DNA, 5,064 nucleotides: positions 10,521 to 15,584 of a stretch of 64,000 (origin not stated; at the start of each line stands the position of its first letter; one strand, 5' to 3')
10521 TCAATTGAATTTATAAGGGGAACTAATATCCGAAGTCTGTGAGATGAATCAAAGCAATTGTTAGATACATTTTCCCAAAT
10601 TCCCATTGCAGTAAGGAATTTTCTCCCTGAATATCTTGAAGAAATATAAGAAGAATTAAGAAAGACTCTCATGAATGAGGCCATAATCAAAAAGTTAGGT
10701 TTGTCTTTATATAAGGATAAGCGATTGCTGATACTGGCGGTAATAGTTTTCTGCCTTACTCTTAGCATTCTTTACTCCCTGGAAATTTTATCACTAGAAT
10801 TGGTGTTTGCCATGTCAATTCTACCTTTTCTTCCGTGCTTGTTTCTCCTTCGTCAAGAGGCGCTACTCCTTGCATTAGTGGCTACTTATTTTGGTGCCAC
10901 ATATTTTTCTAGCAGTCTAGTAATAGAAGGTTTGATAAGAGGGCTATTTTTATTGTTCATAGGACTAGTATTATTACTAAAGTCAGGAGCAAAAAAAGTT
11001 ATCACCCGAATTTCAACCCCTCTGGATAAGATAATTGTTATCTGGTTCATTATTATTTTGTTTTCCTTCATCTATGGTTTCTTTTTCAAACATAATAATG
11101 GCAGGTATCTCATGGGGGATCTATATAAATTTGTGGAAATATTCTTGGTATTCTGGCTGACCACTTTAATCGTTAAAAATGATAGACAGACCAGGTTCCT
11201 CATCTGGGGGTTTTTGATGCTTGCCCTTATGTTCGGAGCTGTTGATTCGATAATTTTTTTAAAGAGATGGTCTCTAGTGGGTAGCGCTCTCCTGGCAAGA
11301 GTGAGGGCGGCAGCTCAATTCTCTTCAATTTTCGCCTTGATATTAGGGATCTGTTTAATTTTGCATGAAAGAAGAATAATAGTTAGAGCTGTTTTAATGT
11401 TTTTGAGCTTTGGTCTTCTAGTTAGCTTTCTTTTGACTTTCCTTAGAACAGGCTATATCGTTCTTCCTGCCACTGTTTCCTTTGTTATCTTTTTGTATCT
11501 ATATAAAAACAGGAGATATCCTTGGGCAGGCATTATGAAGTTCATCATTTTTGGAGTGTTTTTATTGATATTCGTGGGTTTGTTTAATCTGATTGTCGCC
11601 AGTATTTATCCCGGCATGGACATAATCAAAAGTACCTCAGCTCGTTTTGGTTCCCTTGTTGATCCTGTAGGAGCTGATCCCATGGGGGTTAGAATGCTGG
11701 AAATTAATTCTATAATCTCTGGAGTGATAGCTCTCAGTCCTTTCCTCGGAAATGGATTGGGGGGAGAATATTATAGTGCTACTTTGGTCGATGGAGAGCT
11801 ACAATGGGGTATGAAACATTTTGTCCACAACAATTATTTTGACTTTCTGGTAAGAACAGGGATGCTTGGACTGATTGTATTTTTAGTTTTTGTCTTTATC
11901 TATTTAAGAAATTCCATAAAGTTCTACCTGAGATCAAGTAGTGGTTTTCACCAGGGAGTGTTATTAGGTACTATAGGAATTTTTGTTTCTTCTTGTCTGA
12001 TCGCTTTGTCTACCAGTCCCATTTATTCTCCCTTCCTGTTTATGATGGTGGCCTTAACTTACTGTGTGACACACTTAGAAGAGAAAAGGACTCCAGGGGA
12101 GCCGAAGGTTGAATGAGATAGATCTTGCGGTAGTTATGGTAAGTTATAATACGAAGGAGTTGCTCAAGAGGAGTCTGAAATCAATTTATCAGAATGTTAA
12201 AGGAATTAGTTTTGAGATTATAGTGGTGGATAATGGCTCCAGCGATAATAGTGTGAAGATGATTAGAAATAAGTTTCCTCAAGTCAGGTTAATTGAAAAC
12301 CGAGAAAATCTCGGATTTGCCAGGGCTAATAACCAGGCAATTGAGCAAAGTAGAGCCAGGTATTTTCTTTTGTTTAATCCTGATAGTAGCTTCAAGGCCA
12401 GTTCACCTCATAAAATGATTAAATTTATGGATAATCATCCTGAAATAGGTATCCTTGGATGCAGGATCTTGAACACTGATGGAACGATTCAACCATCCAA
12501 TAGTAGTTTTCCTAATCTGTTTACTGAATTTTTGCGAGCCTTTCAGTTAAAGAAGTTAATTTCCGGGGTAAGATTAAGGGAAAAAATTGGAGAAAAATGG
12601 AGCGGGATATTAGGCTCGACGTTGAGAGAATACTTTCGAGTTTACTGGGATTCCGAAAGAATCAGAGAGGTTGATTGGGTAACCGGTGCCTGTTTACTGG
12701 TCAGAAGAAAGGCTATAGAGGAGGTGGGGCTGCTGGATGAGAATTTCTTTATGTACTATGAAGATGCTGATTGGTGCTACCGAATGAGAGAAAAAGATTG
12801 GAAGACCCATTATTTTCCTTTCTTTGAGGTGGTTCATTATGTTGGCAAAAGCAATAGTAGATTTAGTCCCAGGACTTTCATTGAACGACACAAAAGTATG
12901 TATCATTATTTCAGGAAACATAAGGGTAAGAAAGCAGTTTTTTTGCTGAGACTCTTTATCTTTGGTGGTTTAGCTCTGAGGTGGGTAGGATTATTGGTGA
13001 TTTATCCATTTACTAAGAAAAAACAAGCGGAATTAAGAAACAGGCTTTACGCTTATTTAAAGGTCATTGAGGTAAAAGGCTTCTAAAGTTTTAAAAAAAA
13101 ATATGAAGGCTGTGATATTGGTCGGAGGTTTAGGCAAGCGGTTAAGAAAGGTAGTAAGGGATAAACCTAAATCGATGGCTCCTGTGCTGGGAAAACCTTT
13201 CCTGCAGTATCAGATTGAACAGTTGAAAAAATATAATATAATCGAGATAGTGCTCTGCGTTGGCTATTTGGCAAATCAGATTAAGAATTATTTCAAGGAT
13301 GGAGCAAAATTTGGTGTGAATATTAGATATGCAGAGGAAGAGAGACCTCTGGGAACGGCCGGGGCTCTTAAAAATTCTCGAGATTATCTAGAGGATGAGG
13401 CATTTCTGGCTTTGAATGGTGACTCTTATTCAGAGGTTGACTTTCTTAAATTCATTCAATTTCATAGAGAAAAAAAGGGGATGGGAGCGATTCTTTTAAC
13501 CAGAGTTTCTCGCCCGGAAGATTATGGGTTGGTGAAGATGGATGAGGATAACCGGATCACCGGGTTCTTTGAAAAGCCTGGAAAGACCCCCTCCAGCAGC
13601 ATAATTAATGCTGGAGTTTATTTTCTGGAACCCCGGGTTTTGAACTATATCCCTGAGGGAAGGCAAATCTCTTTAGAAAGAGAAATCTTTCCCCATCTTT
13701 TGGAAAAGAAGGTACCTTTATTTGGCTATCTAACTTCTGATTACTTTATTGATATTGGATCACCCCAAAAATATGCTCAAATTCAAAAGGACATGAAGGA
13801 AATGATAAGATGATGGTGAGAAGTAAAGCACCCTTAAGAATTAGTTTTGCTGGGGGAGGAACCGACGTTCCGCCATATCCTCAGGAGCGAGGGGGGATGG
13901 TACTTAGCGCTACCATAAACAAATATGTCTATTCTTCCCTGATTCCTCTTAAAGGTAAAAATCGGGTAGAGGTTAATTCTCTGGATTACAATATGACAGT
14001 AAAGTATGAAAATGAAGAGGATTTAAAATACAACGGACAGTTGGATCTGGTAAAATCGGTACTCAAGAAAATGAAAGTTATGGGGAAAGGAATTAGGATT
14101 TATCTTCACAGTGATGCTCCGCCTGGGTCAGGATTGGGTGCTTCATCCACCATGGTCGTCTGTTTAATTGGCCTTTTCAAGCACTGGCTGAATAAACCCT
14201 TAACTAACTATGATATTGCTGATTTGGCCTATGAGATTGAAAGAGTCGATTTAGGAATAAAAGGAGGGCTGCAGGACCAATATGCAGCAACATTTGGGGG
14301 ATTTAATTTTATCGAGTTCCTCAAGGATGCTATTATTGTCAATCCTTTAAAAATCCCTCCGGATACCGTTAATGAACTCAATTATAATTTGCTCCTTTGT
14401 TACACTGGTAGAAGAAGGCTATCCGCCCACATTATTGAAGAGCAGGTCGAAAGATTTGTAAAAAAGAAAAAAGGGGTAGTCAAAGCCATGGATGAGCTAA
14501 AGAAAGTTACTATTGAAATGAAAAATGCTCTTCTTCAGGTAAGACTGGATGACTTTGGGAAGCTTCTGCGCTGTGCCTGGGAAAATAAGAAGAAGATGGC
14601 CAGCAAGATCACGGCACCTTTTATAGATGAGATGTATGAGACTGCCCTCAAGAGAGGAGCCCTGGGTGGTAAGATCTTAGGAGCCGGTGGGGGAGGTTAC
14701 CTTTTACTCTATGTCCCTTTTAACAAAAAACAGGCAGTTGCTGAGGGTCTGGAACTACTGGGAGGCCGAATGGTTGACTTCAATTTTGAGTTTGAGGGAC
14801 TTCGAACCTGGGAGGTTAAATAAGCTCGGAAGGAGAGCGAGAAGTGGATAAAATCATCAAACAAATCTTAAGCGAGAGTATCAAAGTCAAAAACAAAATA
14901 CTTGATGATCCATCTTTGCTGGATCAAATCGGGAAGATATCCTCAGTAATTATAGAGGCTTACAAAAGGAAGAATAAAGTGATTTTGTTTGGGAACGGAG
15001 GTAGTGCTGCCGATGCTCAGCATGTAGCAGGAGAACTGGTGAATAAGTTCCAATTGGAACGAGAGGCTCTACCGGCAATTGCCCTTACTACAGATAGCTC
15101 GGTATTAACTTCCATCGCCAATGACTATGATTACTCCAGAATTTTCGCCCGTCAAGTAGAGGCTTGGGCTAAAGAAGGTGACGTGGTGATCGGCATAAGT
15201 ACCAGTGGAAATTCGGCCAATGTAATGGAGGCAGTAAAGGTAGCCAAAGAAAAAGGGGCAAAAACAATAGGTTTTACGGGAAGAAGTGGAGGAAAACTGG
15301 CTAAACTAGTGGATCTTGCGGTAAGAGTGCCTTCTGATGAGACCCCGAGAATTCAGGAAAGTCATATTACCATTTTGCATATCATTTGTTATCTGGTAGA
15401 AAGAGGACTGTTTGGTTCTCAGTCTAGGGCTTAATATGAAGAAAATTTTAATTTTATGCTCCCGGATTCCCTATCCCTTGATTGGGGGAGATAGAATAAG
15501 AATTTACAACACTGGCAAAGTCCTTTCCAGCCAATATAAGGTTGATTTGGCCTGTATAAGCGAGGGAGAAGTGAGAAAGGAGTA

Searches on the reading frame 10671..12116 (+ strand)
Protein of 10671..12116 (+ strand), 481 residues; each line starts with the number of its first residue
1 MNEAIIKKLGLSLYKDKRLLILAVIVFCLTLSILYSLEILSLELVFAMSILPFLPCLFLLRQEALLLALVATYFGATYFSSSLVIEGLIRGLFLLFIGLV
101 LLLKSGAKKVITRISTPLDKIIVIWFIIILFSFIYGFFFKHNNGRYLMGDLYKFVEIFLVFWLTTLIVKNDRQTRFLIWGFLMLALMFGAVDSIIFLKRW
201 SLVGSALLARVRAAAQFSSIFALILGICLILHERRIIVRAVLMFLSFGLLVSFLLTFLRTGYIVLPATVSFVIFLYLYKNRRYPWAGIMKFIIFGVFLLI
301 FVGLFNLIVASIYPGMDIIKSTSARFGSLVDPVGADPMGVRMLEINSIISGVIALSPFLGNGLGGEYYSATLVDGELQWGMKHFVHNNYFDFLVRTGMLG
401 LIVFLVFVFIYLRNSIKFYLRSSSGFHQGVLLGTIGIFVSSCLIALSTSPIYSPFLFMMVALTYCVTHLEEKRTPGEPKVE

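Call 6: search_protein_families(library=pfam, proteins=[window:10671-12116:+], max_evalue=0.01)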
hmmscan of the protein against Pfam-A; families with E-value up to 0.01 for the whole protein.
window:10671-12116:+ (481 aa): 1 family
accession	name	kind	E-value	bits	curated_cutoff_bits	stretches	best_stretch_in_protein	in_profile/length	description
PF04932.20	Wzy_C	-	4.3e-07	30.3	31.7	1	246-405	3-149/149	O-Antigen ligase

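Call 8: search_protein_families(library=ncbifam, proteins=[window:10671-12116:+], max_evalue=0.01)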
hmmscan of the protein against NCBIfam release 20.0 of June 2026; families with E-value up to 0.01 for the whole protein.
window:10671-12116:+ (481 aa): 0 families

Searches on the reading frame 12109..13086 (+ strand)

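Call 6: search_protein_families(library=pfam, proteins=[window:12109-13086:+], max_evalue=0.01)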
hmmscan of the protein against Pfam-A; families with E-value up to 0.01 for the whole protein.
window:12109-13086:+ (325 aa): 6 families
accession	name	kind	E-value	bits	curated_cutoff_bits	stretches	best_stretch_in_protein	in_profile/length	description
PF00535.33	Glycos_transf_2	-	6.3e-25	88.5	23.3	1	8-147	2-145/168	Glycosyl transferase family 2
PF13641.12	Glyco_tranf_2_3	-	3.3e-12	47.4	27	1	6-249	3-217/230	Glycosyltransferase like family 2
PF13632.12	Glyco_trans_2_3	-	5.1e-07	30.1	27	1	173-299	54-179/198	Glycosyl transferase family group 2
PF10111.15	Glyco_tranf_2_2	-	0.00026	21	27.3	0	34-105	29-104/276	Glycosyltransferase like family 2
PF13712.12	Glyco_tranf_2_5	-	0.00055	20.2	27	1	62-230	33-174/210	Glycosyltransferase like family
PF13704.12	Glyco_tranf_2_4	-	0.0053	17.7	27.5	0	36-85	21-69/98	Glycosyl transferase family 2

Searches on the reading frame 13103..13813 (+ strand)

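Call 6: search_protein_families(library=pfam, proteins=[window:13103-13813:+], max_evalue=0.01)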
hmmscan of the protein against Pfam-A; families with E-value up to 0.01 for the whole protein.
window:13103-13813:+ (236 aa): 2 families
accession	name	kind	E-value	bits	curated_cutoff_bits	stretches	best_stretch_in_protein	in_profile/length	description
PF00483.29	NTP_transferase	-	1.3e-47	162.9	21.2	1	2-232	1-243/245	Nucleotidyl transferase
PF12804.13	NTP_transf_3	-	8.2e-09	36.3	27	1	3-108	1-96/160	MobA-like NTP transferase domain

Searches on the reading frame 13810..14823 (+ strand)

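Call 8: search_protein_families(library=ncbifam, proteins=[window:13810-14823:+], max_evalue=0.01)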
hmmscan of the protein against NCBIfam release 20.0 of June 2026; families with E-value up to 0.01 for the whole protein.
window:13810-14823:+ (337 aa): 16 families
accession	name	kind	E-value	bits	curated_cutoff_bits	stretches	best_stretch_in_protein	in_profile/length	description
NF049969.1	GlMnHpPKinHddA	equivalog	1.5e-90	304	600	1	1-336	1-338/338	D-glycero-D-manno-heptose 7-phosphate kinase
NF009948.0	PRK13412.1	equivalog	7.7e-35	119.9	721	2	83-300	715-933/974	bifunctional fucokinase/fucose-1-phosphate guanylyltransferase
TIGR00549.1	mevalon_kin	equivalog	1.1e-24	87.4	163.05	1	32-299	20-274/276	mevalonate kinase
NF003006.0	PRK03817.1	equivalog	5.6e-21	74.9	443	2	3-170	2-163/352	galactokinase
NF003036.0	PRK03926.1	equivalog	1.5e-20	73.5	403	1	44-333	28-298/302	mevalonate kinase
NF003705.0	PRK05322.1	equivalog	5.3e-16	58.3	385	2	7-166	24-184/388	galactokinase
TIGR00131.1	gal_kin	equivalog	4.3e-11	42.4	226.65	2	48-165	67-181/388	galactokinase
NF001816.0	PRK00555.1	equivalog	4.5e-11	42.3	509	2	235-313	258-335/363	galactokinase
TIGR00191.1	thrB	equivalog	3.8e-09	35.8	168.25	1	80-184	66-161/304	homoserine kinase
NF003472.0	PRK05101.1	equivalog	3.9e-09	35.9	499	1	6-163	24-181/382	galactokinase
TIGR01920.1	Shik_kin_archae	equivalog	3.5e-08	33.1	126.85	1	30-176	6-152/266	shikimate kinase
NF002288.1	PRK01212.1-4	equivalog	1.4e-06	27.5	194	1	61-293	40-258/303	homoserine kinase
NF040957.1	Arch_PMK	equivalog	2e-06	27.5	500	1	75-299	52-284/316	phosphomevalonate kinase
TIGR00144.1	beta_RFAP_syn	subfamily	0.00039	19.7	113.5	0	61-139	45-127/325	beta-ribofuranosylaminobenzene 5'-phosphate synthase family protein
NF040725.1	panto_kin_Meth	equivalog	0.00059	18.9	380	1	73-165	67-153/286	pantoate kinase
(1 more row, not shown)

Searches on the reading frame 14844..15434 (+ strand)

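Call 8: search_protein_families(library=ncbifam, proteins=[window:14844-15434:+], max_evalue=0.01)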
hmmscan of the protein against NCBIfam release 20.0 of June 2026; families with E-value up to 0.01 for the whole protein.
window:14844-15434:+ (196 aa): 28 families (the best 25 are shown)
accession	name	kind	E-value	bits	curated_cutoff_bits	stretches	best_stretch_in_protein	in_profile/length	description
NF010546.0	PRK13936.1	equivalog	7.4e-65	218.4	276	1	3-193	5-196/197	phosphoheptose isomerase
TIGR00441.1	gmhA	equivalog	8.6e-63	211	209.45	1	35-186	3-154/154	D-sedoheptulose 7-phosphate isomerase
NF010547.0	PRK13938.1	equivalog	2.9e-53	180.5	320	1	6-191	8-193/196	D-sedoheptulose 7-phosphate isomerase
NF001628.0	PRK00414.1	equivalog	1.5e-50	171.5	265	1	3-187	4-188/192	D-sedoheptulose 7-phosphate isomerase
NF008138.0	PRK10886.1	equivalog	1e-43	149.4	352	1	2-193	2-194/196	DnaA initiator-associating protein DiaA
NF003915.0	PRK05441.1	subfamily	1.3e-13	50.7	168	1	3-162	25-182/300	N-acetylmuramic acid 6-phosphate etherase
NF008458.0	PRK11337.1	equivalog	3.5e-12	45.9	378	1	107-171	184-248/293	MurR/RpiR family transcriptional regulator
NF040776.2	AlsR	equivalog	3.6e-12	45.8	400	1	107-170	172-235/279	transcriptional repressor AlsR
NF009222.0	PRK12570.1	subfamily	1.1e-11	44.2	255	1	4-162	33-189/307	N-acetylmuramic acid 6-phosphate etherase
NF002805.0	PRK02947.1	subfamily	4.4e-09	35.9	135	1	25-146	22-142/247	sugar isomerase domain-containing protein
TIGR03127.2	RuMP_HxlB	equivalog_domain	5.4e-08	32.9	160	1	110-169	71-130/178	6-phospho-3-hexuloisomerase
NF006425.0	PRK08674.1-5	equivalog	6.6e-08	31.9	471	1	42-193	48-177/358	bifunctional phosphoglucose/phosphomannose isomerase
NF041755.1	RuMP_HxlAB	equivalog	3.1e-07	29.7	500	1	106-168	283-345/391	bifunctional 3-hexulose-6-phosphate synthase/6-phospho-3-hexuloisomerase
NF006426.0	PRK08674.1-6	subfamily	5.6e-07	28.7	295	1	14-175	15-156/354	bifunctional phosphoglucose/phosphomannose isomerase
TIGR00274.1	TIGR00274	equivalog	6.6e-07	28.7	302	1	26-162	40-177/291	N-acetylmuramic acid 6-phosphate etherase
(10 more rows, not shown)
